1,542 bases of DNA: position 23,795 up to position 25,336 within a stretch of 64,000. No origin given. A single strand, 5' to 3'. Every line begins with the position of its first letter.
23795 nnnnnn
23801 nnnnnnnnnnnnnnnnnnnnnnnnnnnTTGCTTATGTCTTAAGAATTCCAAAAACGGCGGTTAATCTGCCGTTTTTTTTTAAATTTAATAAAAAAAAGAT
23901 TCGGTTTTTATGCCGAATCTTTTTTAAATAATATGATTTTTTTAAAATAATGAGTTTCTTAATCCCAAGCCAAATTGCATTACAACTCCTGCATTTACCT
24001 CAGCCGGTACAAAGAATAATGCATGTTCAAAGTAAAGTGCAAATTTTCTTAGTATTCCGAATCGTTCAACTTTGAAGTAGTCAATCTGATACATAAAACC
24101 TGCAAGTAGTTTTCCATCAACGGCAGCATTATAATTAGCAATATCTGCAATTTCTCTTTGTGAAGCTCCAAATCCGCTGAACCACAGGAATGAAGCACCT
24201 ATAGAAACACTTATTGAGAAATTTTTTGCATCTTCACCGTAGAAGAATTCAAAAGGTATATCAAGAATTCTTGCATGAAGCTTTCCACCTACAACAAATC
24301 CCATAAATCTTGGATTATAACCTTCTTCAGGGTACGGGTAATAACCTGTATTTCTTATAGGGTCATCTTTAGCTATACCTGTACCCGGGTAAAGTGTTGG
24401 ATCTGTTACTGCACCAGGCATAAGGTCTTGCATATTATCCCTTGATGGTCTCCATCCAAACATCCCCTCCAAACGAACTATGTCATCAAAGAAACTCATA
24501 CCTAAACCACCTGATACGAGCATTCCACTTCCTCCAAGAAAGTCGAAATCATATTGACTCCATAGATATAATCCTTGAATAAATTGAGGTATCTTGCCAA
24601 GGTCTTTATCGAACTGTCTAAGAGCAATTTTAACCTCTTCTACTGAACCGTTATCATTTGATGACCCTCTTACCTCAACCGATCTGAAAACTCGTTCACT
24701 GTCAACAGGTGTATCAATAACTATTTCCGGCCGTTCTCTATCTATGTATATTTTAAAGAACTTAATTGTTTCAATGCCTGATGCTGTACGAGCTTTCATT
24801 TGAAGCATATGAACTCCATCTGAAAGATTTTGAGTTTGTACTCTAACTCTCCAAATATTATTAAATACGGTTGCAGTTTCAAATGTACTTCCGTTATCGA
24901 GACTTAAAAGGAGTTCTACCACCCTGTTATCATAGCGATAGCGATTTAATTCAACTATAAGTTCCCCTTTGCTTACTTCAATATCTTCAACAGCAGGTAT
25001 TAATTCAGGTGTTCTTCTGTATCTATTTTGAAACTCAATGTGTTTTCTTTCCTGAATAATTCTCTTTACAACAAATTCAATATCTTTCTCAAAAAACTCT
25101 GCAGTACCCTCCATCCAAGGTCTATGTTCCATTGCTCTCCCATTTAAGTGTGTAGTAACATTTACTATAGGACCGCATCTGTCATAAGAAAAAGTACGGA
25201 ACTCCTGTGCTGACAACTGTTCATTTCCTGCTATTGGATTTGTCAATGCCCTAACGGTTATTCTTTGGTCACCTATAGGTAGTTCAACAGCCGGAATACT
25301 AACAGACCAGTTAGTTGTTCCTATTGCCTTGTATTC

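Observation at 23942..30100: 2041-aa surface protein: signal peptide, coiled coil, more than a dozen Ig-like repeats, and a distinct C-terminal domain ending in Phe; own promoter and flanking terminators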

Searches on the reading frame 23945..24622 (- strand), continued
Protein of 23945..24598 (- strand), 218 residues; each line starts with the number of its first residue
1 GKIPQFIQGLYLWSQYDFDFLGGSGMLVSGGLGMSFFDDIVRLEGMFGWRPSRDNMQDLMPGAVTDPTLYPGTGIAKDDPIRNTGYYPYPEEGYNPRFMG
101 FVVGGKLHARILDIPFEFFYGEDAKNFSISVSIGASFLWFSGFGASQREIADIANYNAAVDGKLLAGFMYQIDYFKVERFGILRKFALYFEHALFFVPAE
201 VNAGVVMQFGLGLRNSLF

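Call 51: search_protein_families(library=pfam, proteins=[P0030, P0015, P0026, P0039], max_evalue=0.01)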
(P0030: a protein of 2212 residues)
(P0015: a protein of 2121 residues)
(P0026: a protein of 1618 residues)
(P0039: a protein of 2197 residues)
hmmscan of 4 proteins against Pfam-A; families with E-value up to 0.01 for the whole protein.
P0030 (2212 aa): 5 families
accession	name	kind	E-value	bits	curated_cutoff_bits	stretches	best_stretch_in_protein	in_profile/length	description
PF17957.7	Big_7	-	7.4e-49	164.7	24.1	2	86-154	1-70/70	Bacterial Ig domain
PF19077.6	Big_13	-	1.1e-18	68.1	27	1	110-175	35-102/102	Bacterial Ig-like domain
PF13750.12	Big_3_3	-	6.9e-14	52.2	27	1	1652-1728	2-83/157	Bacterial Ig-like domain (group 3)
PF13860.13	FlgD_ig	-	0.00037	20.9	27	0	44-79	38-73/79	FlgD Ig-like domain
PF15418.12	DUF4625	-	0.0017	19.1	27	0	1753-1786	98-130/131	Domain of unknown function (DUF4625)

P0015 (2121 aa): 6 families
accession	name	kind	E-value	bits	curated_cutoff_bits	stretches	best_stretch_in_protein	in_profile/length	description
PF17957.7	Big_7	-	7.6e-51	171.1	24.1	6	83-153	1-70/70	Bacterial Ig domain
PF19077.6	Big_13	-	2.3e-10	41.3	27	1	32-77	56-101/102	Bacterial Ig-like domain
PF15418.12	DUF4625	-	1.1e-06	29.4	27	0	1610-1647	92-130/131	Domain of unknown function (DUF4625)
PF03404.22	Mo-co_dimer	-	3.9e-05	24.1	22.7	0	209-287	28-112/138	Mo-co oxidoreductase dimerisation domain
PF10648.15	Gmad2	-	0.0021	18.7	25.7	0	1366-1441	4-82/86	Immunoglobulin-like domain of bacterial spore germination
PF02012.26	BNR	-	0.0073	16.6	27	0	1834-1844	1-11/12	BNR/Asp-box repeat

P0026 (1618 aa): 12 families
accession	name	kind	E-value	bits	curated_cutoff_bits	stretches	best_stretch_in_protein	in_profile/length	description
PF17957.7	Big_7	-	6.9e-46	155.2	24.1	3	95-162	1-69/70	Bacterial Ig domain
PF19077.6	Big_13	-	2e-31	109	27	1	43-89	56-101/102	Bacterial Ig-like domain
PF13750.12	Big_3_3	-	1.4e-12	48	27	0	49-99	1-50/157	Bacterial Ig-like domain (group 3)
PF15418.12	DUF4625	-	4.8e-07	30.6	27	0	536-566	96-126/131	Domain of unknown function (DUF4625)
PF24421.1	Ig_J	-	1.6e-06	28.6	29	0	961-995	67-101/104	Tip attachment protein J, Ig-like domain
PF09136.16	Glucodextran_B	-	5e-05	23.6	27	0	285-311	1-28/83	Glucodextranase, domain B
PF17936.7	Big_6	-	0.00062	20.4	27.6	0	1253-1280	29-56/83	Bacterial Ig domain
PF03404.22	Mo-co_dimer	-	0.0014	19.1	22.7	0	1013-1105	27-111/138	Mo-co oxidoreductase dimerisation domain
PF00801.26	PKD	-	0.0028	18.1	23.5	0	967-992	54-79/80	PKD domain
PF18981.6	InlK_D3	-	0.0061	17.1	25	0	968-995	48-75/75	Internalin K domain (D3/D4)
PF10648.15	Gmad2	-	0.0062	17.3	25.7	0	98-130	3-35/86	Immunoglobulin-like domain of bacterial spore germination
PF05239.21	PRC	-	0.0093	16.4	21.2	0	926-979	24-74/78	PRC-barrel domain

P0039 (2197 aa): 8 families
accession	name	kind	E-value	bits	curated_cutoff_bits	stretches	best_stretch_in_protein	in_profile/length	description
PF17957.7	Big_7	-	7.9e-37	126.2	24.1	3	1540-1600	1-61/70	Bacterial Ig domain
PF19077.6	Big_13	-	5.8e-19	68.9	27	0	57-96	63-101/102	Bacterial Ig-like domain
PF10648.15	Gmad2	-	8.6e-09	36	25.7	0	106-184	4-82/86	Immunoglobulin-like domain of bacterial spore germination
PF13750.12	Big_3_3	-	7.8e-07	29.3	27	0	161-223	3-69/157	Bacterial Ig-like domain (group 3)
PF07495.19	Y_Y_Y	-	0.00015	22.1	26.6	0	457-492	24-57/65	Y_Y_Y domain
PF24421.1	Ig_J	-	0.0012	19.3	29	0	167-197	70-100/104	Tip attachment protein J, Ig-like domain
PF12245.14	Big_3_2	-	0.0019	18.8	23.3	0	363-384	95-116/122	Bacterial Ig-like domain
PF15418.12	DUF4625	-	0.0045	17.7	27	0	68-87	104-123/131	Domain of unknown function (DUF4625)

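Call 53: find_homologous_proteins(query=A3, max_evalue=0.00001)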
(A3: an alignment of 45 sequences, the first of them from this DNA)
Query A3 (45 sequences) (226 aa, profile of the alignment): 37 proteins with E <= 0.00001 among 2598 candidates.
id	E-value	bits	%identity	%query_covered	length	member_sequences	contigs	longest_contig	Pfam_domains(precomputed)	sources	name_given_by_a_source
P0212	7.1e-71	255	29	100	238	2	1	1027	-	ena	-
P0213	1.1e-70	255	30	100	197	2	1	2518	-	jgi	jgi:hypothetical protein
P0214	3.1e-68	247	28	100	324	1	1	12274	-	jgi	-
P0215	3.8e-68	247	29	100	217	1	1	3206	-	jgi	-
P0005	1.0e-67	245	28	100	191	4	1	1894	-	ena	-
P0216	1.3e-67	245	29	100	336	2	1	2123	-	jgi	-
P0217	1.5e-67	245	29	100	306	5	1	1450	-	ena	-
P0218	6.1e-67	243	30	100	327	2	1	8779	-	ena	-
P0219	9.0e-67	242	28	100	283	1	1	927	-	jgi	-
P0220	1.0e-66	242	29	100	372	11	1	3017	-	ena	-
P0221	1.2e-66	242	27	100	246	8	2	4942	-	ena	-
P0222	4.5e-66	240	29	100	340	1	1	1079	-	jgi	jgi:hypothetical protein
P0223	3.5e-58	214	27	88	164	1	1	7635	-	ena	-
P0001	6.2e-58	213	50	100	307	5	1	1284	PF17957.8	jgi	-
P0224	1.8e-56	209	51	100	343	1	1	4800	PF17957.8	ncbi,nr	ncbi:MAG: hypothetical protein II707_07740, partial [Spirochaetales bacterium]|nr:hypothetical prote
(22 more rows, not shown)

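Call 54: search_solved_structures(query=A3, max_evalue=10)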
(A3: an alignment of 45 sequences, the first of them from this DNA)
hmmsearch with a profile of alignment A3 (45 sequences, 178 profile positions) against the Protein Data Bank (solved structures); distinct sequences matched with E-value up to 10: 0.

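Call 58: fold_search(model_id=the predicted structure, library=pdb)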
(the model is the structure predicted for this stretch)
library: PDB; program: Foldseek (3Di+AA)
matches with E <= 10: 1034; with E <= 0.001: 3
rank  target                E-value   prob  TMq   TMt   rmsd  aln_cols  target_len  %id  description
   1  9fzc_A                1.9e-04  1.00  0.36  0.45   7.0       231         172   11  Structure of OmpA-short in complex with nanobody Nb01 (released 2024-07-17)
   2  2n2l_MODEL_1_A        7.0e-04  1.00  0.32  0.40   7.9       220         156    9  NMR structure of yersinia pestis ail (attachment invasion locus) in decylphosphocholine micelles calculated wi (released 2015-07-22)
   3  1qjp                  7.4e-04  1.00  0.37  0.54   6.7       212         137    8  HIGH RESOLUTION STRUCTURE OF THE OUTER MEMBRANE PROTEIN A (OMPA) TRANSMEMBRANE DOMAIN (released 2000-06-30)
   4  9a2m_MODEL_1_A        1.0e-03  1.00  0.37  0.26   7.4       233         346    8  Model of E. coli OmpA by in-cell photo-crosslinking MS and deep learning (released 2023-02-24)
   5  1bxw                  1.2e-03  1.00  0.42  0.51   6.3       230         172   10  OUTER MEMBRANE PROTEIN A (OMPA) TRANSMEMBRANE DOMAIN (released 1998-10-14)
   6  3qra                  1.3e-03  0.98  0.28  0.37   8.7       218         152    8  The crystal structure of Ail, the attachment invasion locus protein of Yersinia pestis (released 2011-11-23)
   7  1p4t                  1.6e-03  1.00  0.36  0.47   6.9       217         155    8  Crystal structure of Neisserial surface protein A (NspA) (released 2003-07-22)
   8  4kr4_A                1.7e-03  0.23  0.15  0.12  26.7       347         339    6  Salmonella typhi OmpF complex with Ampicillin (released 2014-05-28)
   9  9fzd_A                1.8e-03  0.99  0.33  0.41   8.2       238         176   13  Structure of OmpA-long in complex with nanobody Nb39 (released 2024-07-17)
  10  4kr8_A                2.4e-03  0.15  0.12  0.10  19.9       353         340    7  Salmonella typhi OmpF complex with Daunomycin (released 2014-05-28)
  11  4ctd_B                2.5e-03  0.89  0.26  0.25  13.8       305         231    8  X-ray structure of an engineered OmpG loop6-deletion (released 2014-08-13)
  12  5o68_C                3.2e-03  0.72  0.27  0.25  18.2       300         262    7  Crystal Structure of the Pseudomonas functional amyloid secretion protein FapF - R157A mutant (released 2017-08-23)
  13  4ctd_A                3.4e-03  0.87  0.26  0.25  13.3       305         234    6  X-ray structure of an engineered OmpG loop6-deletion (released 2014-08-13)
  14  9nh2_A                3.5e-03  0.97  0.35  0.35  10.2       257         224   12  In situ cryo-EM structure of porin III of the Legionella Dot/Icm T4SS machine (released 2025-09-17)
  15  9a32_MODEL_1_A        3.5e-03  0.33  0.17  0.12  22.2       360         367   10  Model of E. coli OmpC by in-cell photo-crosslinking MS and deep learning (released 2023-02-24)
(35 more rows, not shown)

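Call 79: list_cluster_members(proteins=[P0017, P0021, P0023, P0032, P0035, P0049, P0059, P0098, P0129, P0145])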
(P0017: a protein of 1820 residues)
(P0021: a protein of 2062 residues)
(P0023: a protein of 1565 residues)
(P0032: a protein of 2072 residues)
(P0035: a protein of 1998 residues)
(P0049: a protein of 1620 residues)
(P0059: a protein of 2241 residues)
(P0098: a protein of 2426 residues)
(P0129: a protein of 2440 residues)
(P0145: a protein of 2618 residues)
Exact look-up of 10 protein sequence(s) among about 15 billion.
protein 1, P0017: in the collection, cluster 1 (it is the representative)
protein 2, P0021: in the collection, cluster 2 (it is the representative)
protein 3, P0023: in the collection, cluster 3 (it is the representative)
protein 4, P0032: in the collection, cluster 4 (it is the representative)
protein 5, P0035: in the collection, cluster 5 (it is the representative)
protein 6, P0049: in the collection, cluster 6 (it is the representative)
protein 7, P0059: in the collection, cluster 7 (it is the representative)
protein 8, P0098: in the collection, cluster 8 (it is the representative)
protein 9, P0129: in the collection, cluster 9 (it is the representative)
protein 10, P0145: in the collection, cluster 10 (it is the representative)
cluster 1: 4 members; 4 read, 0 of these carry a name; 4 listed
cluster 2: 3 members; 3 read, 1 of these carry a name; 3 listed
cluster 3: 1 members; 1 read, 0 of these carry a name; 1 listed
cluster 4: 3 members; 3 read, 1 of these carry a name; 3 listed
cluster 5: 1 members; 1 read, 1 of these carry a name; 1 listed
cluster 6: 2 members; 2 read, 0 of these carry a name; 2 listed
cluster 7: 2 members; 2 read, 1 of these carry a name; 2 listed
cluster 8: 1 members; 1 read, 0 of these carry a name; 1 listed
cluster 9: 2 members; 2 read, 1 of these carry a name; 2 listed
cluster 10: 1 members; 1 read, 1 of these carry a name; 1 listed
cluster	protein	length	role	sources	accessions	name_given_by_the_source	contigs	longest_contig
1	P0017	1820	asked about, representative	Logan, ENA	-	-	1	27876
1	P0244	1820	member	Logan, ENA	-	-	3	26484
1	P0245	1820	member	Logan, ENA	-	-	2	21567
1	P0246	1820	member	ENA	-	-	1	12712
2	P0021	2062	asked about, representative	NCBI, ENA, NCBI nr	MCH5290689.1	MAG: hypothetical protein J1D88_02875 [Treponema sp.] | hypothetical protein [Treponema sp.]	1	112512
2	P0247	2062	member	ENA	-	-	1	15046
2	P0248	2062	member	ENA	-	-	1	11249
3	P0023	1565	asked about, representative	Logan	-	-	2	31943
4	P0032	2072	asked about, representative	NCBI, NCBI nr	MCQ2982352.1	MAG: Ig-like domain-containing protein [Treponemataceae bacterium] | Ig-like domain-containing protein [Treponemataceae bacterium]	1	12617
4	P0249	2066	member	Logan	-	-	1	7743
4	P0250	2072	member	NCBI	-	-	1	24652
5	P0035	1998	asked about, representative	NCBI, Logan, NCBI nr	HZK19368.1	MAG TPA: Ig-like domain-containing protein [Treponemataceae bacterium] | Ig-like domain-containing protein [Treponemataceae bacterium]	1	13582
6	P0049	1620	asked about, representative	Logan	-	-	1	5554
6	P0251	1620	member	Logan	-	-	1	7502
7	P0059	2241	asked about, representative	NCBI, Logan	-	-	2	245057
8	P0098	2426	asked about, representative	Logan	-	-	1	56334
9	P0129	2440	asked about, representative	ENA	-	-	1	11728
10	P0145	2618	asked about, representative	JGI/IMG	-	hypothetical protein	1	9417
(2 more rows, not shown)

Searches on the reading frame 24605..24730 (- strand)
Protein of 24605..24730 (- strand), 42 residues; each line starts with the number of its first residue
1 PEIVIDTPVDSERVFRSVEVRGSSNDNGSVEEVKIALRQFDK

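Call 86: search_protein_families(library=pfam, proteins=[window:24605-24730:-], max_evalue=1)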
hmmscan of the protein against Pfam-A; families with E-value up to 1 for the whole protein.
seq(42 aa): 2 families
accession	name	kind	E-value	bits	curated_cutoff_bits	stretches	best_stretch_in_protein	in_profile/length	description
PF17957.7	Big_7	-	0.0003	21.8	24.1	1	1-36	1-38/70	Bacterial Ig domain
PF09136.16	Glucodextran_B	-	0.083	13.3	27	1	1-29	1-30/83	Glucodextranase, domain B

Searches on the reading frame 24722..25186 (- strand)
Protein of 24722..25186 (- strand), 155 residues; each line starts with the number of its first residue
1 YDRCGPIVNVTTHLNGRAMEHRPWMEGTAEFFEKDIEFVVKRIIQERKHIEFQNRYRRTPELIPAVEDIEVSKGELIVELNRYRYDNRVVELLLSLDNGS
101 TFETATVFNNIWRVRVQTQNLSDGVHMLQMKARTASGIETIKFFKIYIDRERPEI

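Call 76: search_protein_families(library=pfam, proteins=[window:24722-25186:-], max_evalue=1)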
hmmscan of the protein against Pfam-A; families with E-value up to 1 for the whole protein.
seq(155 aa): 3 families
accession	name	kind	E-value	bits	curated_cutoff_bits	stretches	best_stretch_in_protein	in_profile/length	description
PF19077.6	Big_13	-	0.0071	17.3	27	1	86-149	37-101/102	Bacterial Ig-like domain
PF11365.13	SOGA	-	0.0075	17.7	31.1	1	66-133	23-92/94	Protein SOGA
PF07765.17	KIP1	-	0.16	12.5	33.9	1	19-70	10-63/74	KIP1-like protein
